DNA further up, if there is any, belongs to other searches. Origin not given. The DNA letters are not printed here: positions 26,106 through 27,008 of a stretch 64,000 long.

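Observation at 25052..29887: Tail sheath followed by four tandem tube-protein paralogs, one frameshifted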

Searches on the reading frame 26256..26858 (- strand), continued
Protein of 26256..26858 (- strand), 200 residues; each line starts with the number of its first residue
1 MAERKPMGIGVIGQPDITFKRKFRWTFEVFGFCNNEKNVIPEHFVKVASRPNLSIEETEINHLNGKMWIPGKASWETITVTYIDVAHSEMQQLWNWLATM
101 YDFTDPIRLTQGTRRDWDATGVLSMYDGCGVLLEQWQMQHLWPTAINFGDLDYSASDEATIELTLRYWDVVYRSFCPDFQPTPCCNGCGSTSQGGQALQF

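Call 28: find_related_loci(query=window:26256-26858:-, collection=viral_contigs, flank=5000)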
Query window:26256-26858:- (200 aa) in viral_contigs; peptide patterns used: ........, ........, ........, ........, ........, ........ (x = any residue, [..] = any of these).
48 stretches matched a pattern; 34 encode a relative of the query (tblastn E <= 1e-3); 34 distinct loci.
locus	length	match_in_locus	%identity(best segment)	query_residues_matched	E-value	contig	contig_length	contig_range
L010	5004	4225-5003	82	1-196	6e-116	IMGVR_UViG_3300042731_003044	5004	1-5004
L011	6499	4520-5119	79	1-200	6e-115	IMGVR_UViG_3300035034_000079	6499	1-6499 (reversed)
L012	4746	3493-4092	78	1-200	3e-114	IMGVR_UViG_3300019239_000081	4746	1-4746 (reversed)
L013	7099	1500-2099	78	1-200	1e-113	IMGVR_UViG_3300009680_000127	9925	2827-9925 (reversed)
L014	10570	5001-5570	82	1-190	5e-113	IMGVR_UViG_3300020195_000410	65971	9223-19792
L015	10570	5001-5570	82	1-190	5e-113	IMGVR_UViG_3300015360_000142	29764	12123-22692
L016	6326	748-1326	81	1-193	7e-112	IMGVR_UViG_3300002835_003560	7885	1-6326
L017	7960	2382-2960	81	1-193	7e-112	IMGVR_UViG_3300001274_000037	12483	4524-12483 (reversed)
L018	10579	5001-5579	81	1-193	7e-112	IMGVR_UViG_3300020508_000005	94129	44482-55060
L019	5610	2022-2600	81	1-193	6e-112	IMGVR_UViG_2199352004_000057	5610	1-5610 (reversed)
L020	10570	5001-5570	81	1-190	2e-111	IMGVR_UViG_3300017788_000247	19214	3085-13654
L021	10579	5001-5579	79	1-193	8e-111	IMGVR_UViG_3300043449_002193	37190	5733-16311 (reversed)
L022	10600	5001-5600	76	1-200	4e-111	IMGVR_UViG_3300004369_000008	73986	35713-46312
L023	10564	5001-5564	81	1-188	1e-110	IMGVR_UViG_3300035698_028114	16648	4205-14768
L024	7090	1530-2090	80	4-190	3e-110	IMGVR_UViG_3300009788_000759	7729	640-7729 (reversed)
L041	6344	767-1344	84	1-193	6e-95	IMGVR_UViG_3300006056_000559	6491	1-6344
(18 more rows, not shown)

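Call 40: search_solved_structures(query=A3, max_evalue=10, show_alignments=2)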
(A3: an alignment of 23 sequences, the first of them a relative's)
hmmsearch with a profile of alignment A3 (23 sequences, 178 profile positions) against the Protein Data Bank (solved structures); distinct sequences matched with E-value up to 10: 8.
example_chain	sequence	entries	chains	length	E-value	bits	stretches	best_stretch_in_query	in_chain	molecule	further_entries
6rao_F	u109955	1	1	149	0.055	16.4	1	112-166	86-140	Afp5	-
9r9h_B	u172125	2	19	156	0.069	16.1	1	109-163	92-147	Phage tail protein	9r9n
6j0b_a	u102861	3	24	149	0.088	15.8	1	112-170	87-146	Pvc1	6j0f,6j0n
6rao_A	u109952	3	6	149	0.1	15.5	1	107-171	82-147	Afp1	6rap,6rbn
8ep4_A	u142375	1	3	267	0.12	15.3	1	55-124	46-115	Glycosyl hydrolase family 16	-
8ew1_A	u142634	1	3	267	0.13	15.3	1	55-124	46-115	Glycosyl hydrolase family 16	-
9qgl_1A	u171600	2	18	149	0.32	13.9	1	112-171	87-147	Phage tail protein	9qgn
9rce_I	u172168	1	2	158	1.3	11.9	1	116-165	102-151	Conserved hypothetical phage tail region protein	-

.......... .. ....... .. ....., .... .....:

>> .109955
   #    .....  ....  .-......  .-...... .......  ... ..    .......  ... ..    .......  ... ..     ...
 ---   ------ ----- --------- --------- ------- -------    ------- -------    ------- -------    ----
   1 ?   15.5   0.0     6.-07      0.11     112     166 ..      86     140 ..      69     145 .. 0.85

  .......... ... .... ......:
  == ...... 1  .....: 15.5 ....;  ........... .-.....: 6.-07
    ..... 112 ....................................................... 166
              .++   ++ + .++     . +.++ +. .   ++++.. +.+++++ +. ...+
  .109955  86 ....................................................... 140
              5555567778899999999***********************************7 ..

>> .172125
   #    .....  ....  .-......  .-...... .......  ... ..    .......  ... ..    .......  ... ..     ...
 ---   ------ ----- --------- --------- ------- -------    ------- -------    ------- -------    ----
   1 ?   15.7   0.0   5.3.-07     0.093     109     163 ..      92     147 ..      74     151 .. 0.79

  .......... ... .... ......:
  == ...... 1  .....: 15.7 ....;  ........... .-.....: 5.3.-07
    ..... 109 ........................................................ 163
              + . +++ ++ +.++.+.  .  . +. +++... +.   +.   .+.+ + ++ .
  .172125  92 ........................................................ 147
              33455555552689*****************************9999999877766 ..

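Call 41: search_solved_structures(query=A4, max_evalue=10, show_alignments=2)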
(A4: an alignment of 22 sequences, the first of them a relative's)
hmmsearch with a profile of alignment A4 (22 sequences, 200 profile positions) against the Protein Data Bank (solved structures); distinct sequences matched with E-value up to 10: 8.
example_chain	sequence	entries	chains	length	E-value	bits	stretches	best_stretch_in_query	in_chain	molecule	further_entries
5iv5_R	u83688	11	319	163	0.00017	24.6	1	46-166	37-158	Tail tube protein gp19 | gp19, tail tube protein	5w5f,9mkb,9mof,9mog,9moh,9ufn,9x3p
9ev2_T1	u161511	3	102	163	0.0019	21.1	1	46-164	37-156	Tail tube protein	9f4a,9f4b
6j0b_a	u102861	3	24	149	0.0056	19.7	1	99-170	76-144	Pvc1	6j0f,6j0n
6rao_F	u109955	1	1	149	0.011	18.7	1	114-171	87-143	Afp5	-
6rao_A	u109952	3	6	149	0.027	17.4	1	99-168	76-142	Afp1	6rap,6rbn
9r9h_B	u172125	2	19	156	0.056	16.4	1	122-163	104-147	Phage tail protein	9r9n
9qgl_1A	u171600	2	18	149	0.11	15.4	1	100-167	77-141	Phage tail protein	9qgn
9qgl_5A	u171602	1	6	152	0.72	12.8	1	119-172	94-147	Phage tail protein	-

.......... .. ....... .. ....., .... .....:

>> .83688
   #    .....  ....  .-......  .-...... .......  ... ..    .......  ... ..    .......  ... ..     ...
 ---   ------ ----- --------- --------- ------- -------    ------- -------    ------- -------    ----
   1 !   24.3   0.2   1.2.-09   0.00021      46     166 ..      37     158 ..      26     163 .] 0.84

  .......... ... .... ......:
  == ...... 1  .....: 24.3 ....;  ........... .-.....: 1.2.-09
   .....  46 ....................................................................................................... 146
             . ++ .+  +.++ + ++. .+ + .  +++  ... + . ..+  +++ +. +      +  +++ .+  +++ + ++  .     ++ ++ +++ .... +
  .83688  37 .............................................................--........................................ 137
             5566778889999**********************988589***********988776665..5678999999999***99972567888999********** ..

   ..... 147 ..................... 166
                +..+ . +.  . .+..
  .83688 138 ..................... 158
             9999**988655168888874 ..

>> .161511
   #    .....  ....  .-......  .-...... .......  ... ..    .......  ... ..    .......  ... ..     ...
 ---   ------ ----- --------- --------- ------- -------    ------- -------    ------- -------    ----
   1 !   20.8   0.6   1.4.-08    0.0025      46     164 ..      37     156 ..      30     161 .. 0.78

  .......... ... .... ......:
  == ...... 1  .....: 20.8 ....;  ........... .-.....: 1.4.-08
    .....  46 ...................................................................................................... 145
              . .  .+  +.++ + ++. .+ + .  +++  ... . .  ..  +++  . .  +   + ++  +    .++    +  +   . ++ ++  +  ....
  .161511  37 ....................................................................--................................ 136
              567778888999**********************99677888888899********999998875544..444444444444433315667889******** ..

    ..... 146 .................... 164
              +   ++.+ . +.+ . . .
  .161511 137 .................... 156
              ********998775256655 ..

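Call 42: search_protein_families(library=phrogs, proteins=[L009:5959-6648:+, L009:6729-7505:+, L009:7516-8610:+, L008:5941-6522:+, L008:6534-7520:+, L001:5908-6591:+, L001:6654-7454:+], max_evalue=0.001)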
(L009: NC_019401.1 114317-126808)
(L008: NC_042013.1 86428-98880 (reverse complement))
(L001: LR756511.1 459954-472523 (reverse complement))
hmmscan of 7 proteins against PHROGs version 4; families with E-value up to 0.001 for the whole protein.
L009:5959-6648:+ (229 aa): 2 families
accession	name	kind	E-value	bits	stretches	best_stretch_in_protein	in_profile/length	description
phrog_4542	-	tail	4.3e-86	288.7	1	1-217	1-213/214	tail tube protein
phrog_45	-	tail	2.9e-08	34.3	1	20-178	109-246/350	tail tube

L009:6729-7505:+ (258 aa): 1 family
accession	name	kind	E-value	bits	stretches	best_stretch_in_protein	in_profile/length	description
phrog_4542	-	tail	4.7e-84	282.1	1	3-255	2-213/214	tail tube protein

L009:7516-8610:+ (364 aa): 3 families
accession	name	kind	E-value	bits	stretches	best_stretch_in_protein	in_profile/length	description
phrog_13438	-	tail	5.1e-224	744.1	1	1-364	1-364/364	tail tube protein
phrog_4542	-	tail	1.3e-07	32.2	1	49-254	19-184/214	tail tube protein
phrog_45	-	tail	0.00056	20.2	1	61-139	97-170/350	tail tube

L008:5941-6522:+ (193 aa): 2 families
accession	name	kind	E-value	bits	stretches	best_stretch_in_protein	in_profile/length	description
phrog_4542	-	tail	1.9e-68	231.1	1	1-192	2-196/214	tail tube protein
phrog_45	-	tail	1.9e-07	31.6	1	48-175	125-253/350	tail tube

L008:6534-7520:+ (328 aa): 3 families
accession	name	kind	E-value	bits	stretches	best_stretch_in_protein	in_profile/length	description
phrog_13438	-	tail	3.8e-20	73.3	1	45-200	82-240/364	tail tube protein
phrog_4542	-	tail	1.6e-13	51.6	1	26-217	25-187/214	tail tube protein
phrog_45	-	tail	0.00043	20.6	0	49-214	116-258/350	tail tube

L001:5908-6591:+ (227 aa): 1 family
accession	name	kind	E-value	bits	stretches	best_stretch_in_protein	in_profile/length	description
phrog_4542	-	tail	3.5e-19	70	1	31-209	10-180/214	tail tube protein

L001:6654-7454:+ (266 aa): 1 family
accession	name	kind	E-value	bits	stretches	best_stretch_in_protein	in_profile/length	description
phrog_4542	-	tail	8.8e-23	81.8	1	25-199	13-188/214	tail tube protein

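Call 43: search_protein_families(library=pfam, proteins=[L009:5959-6648:+, L009:6729-7505:+, L009:7516-8610:+, L008:5941-6522:+, L008:6534-7520:+, L001:5908-6591:+, L001:6654-7454:+], max_evalue=0.01)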
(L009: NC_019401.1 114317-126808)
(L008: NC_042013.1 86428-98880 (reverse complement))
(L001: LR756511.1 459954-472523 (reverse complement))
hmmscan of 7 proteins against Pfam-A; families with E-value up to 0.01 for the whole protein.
L009:5959-6648:+ (229 aa): 0 families

L009:6729-7505:+ (258 aa): 0 families

L009:7516-8610:+ (364 aa): 0 families

L008:5941-6522:+ (193 aa): 1 family
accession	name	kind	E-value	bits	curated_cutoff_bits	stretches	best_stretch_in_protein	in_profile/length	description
PF06841.18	Phage_T4_gp19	-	2.7e-05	24.4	28.2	1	28-173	4-132/134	T4-like virus tail tube protein gp19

L008:6534-7520:+ (328 aa): 0 families

L001:5908-6591:+ (227 aa): 1 family
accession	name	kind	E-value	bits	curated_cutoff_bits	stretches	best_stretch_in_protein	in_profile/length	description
PF06841.18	Phage_T4_gp19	-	0.00089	19.5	28.2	1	160-206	86-132/134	T4-like virus tail tube protein gp19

L001:6654-7454:+ (266 aa): 1 family
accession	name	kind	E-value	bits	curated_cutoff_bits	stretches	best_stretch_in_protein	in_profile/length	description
PF06841.18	Phage_T4_gp19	-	0.0099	16.1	28.2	0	138-188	82-132/134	T4-like virus tail tube protein gp19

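Call 65: predict_structure(alignment_id=A6)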
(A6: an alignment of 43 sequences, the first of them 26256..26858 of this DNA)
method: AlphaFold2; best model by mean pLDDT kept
length: 200 residues; sequences in the alignment: 43
mean_pLDDT: 73.1   pTM: 0.62
mean pLDDT of the five models: 73.1, 70.3, 69.9, 68.3, 65.2
residues with pLDDT >= 90: 0; 70-90: 138; 50-70: 37; < 50: 25
segments of 3 or more residues with pLDDT < 50: 1-13, 190-196
pLDDT, mean of each block of 10 residues (from residue 1): 38 53 77 69 73 83 83 86 81 81 73 69 81 86 84 73 88 81 57 47
secondary structure, 60 per line:
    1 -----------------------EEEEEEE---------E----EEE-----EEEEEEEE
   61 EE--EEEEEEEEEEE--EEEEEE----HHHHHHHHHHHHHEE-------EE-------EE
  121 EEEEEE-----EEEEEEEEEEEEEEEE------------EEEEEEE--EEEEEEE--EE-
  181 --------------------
elements in order: E24-30 E45-47 E53-62 E65-75 E78-83 H88-100 E119-126 E132-147 E160-166 E169-175

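Call 69: fold_search(model_id=the predicted structure, library=pdb)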
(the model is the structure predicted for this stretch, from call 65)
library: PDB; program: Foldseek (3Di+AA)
matches with E <= 10: 759; with E <= 0.001: 80
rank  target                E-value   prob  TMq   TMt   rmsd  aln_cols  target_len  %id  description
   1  5w5f_A                3.1e-09  1.00  0.56  0.67   4.0       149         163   20  Cryo-EM structure of the T4 tail tube (released 2017-08-16)
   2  6j0n_n                9.3e-09  1.00  0.58  0.76   2.8       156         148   14  Cryo-EM Structure of an Extracellular Contractile Injection System, baseplate in extended state, refined in C6 symmetr (released 2019-04-10)
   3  6rao_F                1.0e-08  1.00  0.60  0.78   2.9       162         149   16  Cryo-EM structure of the anti-feeding prophage (AFP) baseplate, 6-fold symmetrised (released 2019-04-17)
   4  9qgl_5A               6.6e-08  1.00  0.59  0.77   3.4       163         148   13  Cryo-EM structure of the PlPVC1 baseplate, 6-fold symmetrized (C6), in extended state (released 2025-10-29)
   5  9ev2_T1               1.7e-07  1.00  0.57  0.69   3.8       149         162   19  Tail tube and extended tail sheath tube of Klebsiella phage KP1 variant vB_Kpn_Lilla1 (released 2025-04-09)
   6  7adz_1a               1.8e-07  1.00  0.54  0.74   3.9       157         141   18  Cryo-EM structure of an extracellular contractile injection system in marine bacterium Algoriphagus machipongonensis, (released 2022-02-16)
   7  5iv5_BB               2.1e-07  1.00  0.54  0.65   4.0       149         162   22  Cryo-electron microscopy structure of the hexagonal pre-attachment T4 baseplate-tail tube complex (released 2016-05-18)
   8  9f4a_BQ               2.7e-07  1.00  0.55  0.38   3.2       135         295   13  Interface between baseplate cup and extended tail tube/sheath of Klebsiella phage KP1 variant vB_Kpn_Lilla1 (released 2025-05-14)
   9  9f4b_BQ               4.9e-07  1.00  0.55  0.50   4.0       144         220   12  Pre-assembled baseplate cup of Klebsiella phage KP1 variant vB_Kpn_Lilla1 (released 2025-05-14)
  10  6rap_A                5.2e-07  1.00  0.55  0.71   4.8       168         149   17  Cryo-EM structure of the anti-feeding prophage cap (AFP tube terminating cap) (released 2019-04-17)
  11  5iv5_BG               5.8e-07  1.00  0.55  0.57   3.1       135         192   10  Cryo-electron microscopy structure of the hexagonal pre-attachment T4 baseplate-tail tube complex (released 2016-05-18)
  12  9qgl_1A               7.2e-07  1.00  0.54  0.71   4.4       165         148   17  Cryo-EM structure of the PlPVC1 baseplate, 6-fold symmetrized (C6), in extended state (released 2025-10-29)
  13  9gts_1a               7.2e-07  1.00  0.50  0.66   3.9       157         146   12  Cryo-EM structure of a contractile injection system in Streptomyces coelicolor, the cap portion in extended state. (released 2025-06-18)
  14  7b5h_AN               7.6e-07  1.00  0.51  0.69   4.2       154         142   16  Cryo-EM structure of the contractile injection system base plate from Anabaena PCC7120 (released 2022-02-23)
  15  7aeb_Y                9.4e-07  1.00  0.53  0.71   4.6       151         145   13  Cryo-EM structure of an extracellular contractile injection system in marine bacterium Algoriphagus machipongonensis,  (released 2022-02-16)
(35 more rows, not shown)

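Call 73: get_annotated_region(hit=H33, flank=4000)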
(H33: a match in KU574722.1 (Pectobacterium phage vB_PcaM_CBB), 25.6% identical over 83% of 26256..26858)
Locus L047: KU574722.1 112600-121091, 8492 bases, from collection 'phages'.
description: Pectobacterium phage vB_PcaM_CBB, complete genome.
organism: Pectobacterium phage vB_PcaM_CBB (NCBI taxid 2772511)
taxonomy: Viruses; Duplodnaviria; Heunggongvirae; Uroviricota; Caudoviricetes; Mimasvirus; Mimasvirus CBB
host: Pectobacterium carotovorum subsp. carotovorum strain CBBL19-1-37; source: activated sludge from a waste water treatment plant; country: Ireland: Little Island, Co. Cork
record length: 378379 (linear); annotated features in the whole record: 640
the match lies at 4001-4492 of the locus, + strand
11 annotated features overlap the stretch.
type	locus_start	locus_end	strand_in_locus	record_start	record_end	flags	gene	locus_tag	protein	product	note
CDS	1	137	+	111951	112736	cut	-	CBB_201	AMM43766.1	neck protein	similar to neck protein [Cronobacter phage vB_CsaM_GAP32], YP_006987300.1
CDS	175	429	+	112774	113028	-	-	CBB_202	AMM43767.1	hypothetical protein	similar to hypothetical protein GAP32_196 [Cronobacter phage vB_CsaM_GAP32], YP_006987301.1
CDS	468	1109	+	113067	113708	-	-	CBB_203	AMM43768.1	putative deoxynucleoside monophosphate kinase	similar to putative deoxynucleoside monophosphate kinase [Cronobacter phage vB_CsaM_GAP32], YP_006987302.1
CDS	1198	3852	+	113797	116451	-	-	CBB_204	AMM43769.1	tail sheath monomer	similar to tail sheath monomer [Cronobacter phage vB_CsaM_GAP32], YP_006987303.1; PF04984.11 Phage_sheath_1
CDS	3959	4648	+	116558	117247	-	-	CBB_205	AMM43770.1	structural protein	similar to hypothetical protein GAP32_199 [Cronobacter phage vB_CsaM_GAP32], YP_006987304.1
CDS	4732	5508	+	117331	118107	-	-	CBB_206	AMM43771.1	structural protein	similar to hypothetical protein GAP32_200 [Cronobacter phage vB_CsaM_GAP32], YP_006987305.1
CDS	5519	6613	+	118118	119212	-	-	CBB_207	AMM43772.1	structural protein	similar to hypothetical protein GAP32_201 [Cronobacter phage vB_CsaM_GAP32], YP_006987306.1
CDS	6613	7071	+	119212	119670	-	-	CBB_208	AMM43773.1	head completion protein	similar to head completion protein [Cronobacter phage vB_CsaM_GAP32], YP_006987307.1; PF08722.8 Tn7_Tnp_TnsA_N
CDS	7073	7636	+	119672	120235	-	-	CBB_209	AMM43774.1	hypothetical protein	similar to hypothetical protein GAP32_203 [Cronobacter phage vB_CsaM_GAP32], YP_006987308.1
CDS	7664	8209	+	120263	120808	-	-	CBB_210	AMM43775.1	structural protein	similar to hypothetical protein GAP32_204 [Cronobacter phage vB_CsaM_GAP32], YP_006987309.1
CDS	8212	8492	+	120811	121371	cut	-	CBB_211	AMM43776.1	structural protein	similar to hypothetical protein GAP32_205 [Cronobacter phage vB_CsaM_GAP32], YP_006987310.1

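Call 74: get_annotated_region(hit=H27, flank=4000)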
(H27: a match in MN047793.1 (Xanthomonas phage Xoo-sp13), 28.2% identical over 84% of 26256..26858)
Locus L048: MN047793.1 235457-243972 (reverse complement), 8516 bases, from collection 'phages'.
description: Xanthomonas phage Xoo-sp13, complete genome.
organism: Xanthomonas phage Xoo-sp13 (NCBI taxid 2591401)
taxonomy: Viruses; Duplodnaviria; Heunggongvirae; Uroviricota; Caudoviricetes
host: Xanthomonas oryzae pv. oryzae; source: soil; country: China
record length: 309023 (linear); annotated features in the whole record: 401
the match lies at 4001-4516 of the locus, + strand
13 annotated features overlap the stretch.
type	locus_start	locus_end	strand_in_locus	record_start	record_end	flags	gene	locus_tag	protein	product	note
CDS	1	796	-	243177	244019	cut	-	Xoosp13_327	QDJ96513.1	hypothetical protein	-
CDS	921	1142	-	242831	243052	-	-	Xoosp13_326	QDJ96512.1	hypothetical protein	-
CDS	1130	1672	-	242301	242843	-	-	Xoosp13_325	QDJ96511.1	hypothetical protein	-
CDS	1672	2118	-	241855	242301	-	-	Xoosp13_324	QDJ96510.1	glutamyl-tRNA amidotransferase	-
CDS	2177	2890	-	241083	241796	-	-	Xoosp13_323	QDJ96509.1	NAD+synthetase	-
CDS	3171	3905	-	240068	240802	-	-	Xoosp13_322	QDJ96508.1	hypothetical protein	-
CDS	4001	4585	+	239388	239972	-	-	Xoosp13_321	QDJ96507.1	structural protein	-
CDS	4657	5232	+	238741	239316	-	-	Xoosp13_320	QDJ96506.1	hypothetical protein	-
CDS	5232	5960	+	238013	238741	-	-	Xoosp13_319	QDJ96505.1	hypothetical protein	-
CDS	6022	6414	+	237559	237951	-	-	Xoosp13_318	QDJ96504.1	head completion protein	-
CDS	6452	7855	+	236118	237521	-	-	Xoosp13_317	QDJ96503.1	hypothetical protein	-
CDS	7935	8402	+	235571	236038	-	-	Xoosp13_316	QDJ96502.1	hypothetical protein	-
CDS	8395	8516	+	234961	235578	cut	-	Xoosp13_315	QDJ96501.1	hypothetical protein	-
